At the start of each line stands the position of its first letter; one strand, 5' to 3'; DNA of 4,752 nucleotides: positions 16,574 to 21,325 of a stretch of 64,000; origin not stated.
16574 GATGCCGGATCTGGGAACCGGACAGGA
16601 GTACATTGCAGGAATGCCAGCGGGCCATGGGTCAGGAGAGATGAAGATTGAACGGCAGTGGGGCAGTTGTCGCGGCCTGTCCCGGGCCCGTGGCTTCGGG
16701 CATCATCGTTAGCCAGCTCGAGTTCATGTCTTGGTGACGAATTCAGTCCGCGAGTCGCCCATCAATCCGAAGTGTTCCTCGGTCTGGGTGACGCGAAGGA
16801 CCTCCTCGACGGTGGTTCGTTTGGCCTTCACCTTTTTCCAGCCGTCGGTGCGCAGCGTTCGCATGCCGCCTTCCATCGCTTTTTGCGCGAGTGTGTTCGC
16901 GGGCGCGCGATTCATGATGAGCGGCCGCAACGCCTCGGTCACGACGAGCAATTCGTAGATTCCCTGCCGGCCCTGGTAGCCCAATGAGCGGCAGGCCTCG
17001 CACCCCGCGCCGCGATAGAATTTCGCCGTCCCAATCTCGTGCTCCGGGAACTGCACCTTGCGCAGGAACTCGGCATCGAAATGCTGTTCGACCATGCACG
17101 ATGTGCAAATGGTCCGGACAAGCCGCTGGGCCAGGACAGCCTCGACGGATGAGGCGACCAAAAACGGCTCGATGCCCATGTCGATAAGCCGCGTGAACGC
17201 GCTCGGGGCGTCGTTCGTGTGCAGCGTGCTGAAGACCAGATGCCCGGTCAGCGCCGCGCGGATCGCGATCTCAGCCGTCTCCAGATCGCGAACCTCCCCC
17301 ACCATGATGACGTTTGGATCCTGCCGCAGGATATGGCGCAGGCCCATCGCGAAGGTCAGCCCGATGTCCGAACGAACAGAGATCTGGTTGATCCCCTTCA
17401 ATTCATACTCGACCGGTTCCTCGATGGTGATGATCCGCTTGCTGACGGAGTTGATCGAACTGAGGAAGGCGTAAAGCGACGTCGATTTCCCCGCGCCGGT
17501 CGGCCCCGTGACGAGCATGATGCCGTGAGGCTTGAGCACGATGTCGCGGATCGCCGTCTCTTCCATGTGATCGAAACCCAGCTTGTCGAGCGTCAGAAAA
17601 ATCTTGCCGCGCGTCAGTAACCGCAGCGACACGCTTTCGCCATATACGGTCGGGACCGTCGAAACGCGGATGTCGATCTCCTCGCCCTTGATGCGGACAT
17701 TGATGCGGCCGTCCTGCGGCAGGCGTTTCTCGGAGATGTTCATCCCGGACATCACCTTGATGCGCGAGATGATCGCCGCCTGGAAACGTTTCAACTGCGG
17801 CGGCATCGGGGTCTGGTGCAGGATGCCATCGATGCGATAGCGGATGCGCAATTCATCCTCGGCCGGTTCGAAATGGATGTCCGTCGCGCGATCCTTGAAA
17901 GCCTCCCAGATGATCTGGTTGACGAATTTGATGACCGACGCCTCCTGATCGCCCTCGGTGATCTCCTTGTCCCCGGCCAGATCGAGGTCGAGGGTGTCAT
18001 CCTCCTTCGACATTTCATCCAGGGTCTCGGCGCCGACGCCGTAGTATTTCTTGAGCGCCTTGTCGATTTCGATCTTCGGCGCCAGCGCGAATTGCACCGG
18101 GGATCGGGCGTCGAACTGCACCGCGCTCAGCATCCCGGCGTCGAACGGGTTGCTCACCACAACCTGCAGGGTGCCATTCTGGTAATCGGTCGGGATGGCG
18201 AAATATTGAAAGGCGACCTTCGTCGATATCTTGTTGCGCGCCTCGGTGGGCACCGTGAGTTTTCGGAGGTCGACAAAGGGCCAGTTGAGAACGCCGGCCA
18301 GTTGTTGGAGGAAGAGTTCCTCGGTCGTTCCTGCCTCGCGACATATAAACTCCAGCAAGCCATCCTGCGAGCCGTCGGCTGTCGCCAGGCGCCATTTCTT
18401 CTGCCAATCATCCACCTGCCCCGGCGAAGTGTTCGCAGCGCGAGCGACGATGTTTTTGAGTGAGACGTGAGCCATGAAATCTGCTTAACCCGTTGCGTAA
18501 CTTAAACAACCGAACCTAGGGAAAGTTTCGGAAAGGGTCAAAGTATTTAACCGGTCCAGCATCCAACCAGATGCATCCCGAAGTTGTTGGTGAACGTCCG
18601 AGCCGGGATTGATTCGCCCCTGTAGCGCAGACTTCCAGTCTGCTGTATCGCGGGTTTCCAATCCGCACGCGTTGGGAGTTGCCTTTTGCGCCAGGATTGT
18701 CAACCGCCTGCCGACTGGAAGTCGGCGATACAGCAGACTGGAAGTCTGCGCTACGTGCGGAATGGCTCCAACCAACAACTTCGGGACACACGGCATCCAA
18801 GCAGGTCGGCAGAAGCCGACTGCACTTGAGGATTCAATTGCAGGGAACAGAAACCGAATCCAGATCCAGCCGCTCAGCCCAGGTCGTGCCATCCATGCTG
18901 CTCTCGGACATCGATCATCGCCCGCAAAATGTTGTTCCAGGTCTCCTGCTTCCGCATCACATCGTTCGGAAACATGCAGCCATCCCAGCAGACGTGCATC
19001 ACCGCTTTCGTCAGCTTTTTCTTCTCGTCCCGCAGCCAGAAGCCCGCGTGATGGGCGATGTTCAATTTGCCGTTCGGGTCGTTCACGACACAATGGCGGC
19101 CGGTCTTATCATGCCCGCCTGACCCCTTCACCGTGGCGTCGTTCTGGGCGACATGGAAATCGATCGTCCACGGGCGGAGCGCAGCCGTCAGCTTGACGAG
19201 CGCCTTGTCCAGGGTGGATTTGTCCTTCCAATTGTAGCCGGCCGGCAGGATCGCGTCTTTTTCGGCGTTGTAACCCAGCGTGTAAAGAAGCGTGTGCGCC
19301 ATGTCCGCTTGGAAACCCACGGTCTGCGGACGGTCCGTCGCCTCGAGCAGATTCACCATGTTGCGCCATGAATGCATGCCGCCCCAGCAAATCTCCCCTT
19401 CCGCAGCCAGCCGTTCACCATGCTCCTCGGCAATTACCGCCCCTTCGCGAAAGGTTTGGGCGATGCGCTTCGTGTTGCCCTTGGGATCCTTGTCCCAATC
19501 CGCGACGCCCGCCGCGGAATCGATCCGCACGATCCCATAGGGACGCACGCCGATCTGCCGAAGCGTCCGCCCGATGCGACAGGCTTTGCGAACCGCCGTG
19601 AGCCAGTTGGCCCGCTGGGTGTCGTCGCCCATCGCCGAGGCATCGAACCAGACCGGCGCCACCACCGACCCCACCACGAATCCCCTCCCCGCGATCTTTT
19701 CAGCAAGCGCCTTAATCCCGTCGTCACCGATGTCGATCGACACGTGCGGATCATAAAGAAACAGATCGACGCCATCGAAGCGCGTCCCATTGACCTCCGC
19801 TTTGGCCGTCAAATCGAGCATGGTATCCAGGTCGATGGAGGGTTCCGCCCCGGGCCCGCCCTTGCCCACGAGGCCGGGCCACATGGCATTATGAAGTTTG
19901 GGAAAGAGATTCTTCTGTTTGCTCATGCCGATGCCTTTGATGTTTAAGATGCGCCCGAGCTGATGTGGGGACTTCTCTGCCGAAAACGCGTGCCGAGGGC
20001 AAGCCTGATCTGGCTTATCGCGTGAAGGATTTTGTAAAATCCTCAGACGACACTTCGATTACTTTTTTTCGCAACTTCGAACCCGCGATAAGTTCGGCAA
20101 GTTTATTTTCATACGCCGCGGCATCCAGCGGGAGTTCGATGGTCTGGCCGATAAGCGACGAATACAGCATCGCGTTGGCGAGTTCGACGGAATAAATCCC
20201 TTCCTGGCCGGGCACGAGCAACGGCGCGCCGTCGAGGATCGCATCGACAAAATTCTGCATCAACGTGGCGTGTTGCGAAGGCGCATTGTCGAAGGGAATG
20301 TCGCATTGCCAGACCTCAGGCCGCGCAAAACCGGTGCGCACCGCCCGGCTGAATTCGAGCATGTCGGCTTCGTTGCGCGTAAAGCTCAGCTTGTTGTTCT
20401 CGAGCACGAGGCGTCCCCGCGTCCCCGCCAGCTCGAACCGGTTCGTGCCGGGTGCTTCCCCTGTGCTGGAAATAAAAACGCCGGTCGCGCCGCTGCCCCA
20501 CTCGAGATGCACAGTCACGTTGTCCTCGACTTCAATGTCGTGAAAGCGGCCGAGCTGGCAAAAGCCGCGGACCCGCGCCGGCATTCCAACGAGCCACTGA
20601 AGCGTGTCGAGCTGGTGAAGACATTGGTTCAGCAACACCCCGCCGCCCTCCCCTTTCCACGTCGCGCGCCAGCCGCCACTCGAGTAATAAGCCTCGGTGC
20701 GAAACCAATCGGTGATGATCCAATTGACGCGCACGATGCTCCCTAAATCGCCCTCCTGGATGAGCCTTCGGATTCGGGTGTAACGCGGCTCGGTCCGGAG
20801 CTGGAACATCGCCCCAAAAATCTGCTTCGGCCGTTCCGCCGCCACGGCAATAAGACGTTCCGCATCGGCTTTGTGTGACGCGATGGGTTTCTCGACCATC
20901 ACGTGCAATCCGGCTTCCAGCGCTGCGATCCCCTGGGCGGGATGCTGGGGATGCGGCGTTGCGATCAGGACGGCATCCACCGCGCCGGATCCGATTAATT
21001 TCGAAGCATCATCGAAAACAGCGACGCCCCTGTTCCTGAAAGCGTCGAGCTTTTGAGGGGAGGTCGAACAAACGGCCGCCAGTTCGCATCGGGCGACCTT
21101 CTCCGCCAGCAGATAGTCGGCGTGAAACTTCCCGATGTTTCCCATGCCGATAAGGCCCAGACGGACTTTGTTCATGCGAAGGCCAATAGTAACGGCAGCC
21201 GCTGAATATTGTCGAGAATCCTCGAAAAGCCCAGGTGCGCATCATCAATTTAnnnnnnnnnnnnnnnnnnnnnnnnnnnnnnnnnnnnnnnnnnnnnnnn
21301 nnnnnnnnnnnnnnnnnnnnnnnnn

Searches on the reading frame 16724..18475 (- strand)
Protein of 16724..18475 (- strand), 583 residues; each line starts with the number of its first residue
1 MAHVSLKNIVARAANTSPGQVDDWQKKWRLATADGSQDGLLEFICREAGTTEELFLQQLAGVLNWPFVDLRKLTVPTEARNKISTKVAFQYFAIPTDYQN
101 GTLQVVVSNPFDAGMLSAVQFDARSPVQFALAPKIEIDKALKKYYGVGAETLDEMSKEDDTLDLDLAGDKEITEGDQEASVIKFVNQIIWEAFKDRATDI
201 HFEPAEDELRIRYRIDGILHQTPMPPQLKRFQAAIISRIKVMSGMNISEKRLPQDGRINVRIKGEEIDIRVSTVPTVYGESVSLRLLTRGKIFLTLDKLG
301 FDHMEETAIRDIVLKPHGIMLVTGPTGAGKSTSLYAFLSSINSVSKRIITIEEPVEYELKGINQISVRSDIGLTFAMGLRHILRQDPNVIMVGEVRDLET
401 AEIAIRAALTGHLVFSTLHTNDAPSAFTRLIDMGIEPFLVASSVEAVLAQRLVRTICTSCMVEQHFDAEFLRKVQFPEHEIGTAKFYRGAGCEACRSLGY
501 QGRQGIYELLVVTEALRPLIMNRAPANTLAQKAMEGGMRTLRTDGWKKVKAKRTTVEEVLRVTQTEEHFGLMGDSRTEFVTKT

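Call 42: search_protein_families(library=pfam, proteins=[window:16724-18475:-], max_evalue=0.001)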
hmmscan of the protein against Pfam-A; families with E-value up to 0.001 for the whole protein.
window:16724-18475:- (583 aa): 5 families
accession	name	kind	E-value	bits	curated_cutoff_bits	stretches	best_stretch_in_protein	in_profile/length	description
PF00437.27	T2SSE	-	1.1e-133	445.9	24.9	1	176-561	3-370/370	Type II/IV secretion system protein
PF05157.20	MshEN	-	9.1e-13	48.5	23.1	1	65-148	3-87/90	MshEN domain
PF13401.12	AAA_22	-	6.9e-05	23.6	27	1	317-362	5-50/130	AAA domain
PF13604.12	AAA_30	-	0.00041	20.6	27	0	307-342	8-43/191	AAA domain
PF13555.12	AAA_29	-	0.00055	20.1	27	0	311-336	16-41/61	P-loop containing region of AAA domain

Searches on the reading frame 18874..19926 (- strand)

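Call 42: search_protein_families(library=pfam, proteins=[window:18874-19926:-], max_evalue=0.001)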
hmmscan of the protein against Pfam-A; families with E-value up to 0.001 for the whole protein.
window:18874-19926:- (350 aa): 1 family
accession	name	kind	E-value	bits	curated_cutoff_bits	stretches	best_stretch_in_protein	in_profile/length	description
PF01261.30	AP_endonuc_2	-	1.5e-08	35.1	31.1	1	50-226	9-169/249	Xylose isomerase-like TIM barrel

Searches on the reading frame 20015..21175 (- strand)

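Call 42: search_protein_families(library=pfam, proteins=[window:20015-21175:-], max_evalue=0.001)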
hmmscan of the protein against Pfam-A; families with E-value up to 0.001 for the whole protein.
window:20015-21175:- (386 aa): 4 families
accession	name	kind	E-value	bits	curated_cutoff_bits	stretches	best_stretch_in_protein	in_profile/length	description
PF22725.1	GFO_IDH_MocA_C3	-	5.8e-28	97.8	27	1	132-256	1-123/124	GFO/IDH/MocA C-terminal domain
PF01408.29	GFO_IDH_MocA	-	8.8e-24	84.9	24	1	5-119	2-116/120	Oxidoreductase family, NAD-binding Rossmann fold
PF02894.22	GFO_IDH_MocA_C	-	2.5e-23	83.5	22.9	1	136-348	1-218/218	Oxidoreductase family, C-terminal alpha/beta domain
PF03447.22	NAD_binding_3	-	8.1e-05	23.8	24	1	10-116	1-110/116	Homoserine dehydrogenase, NAD binding domain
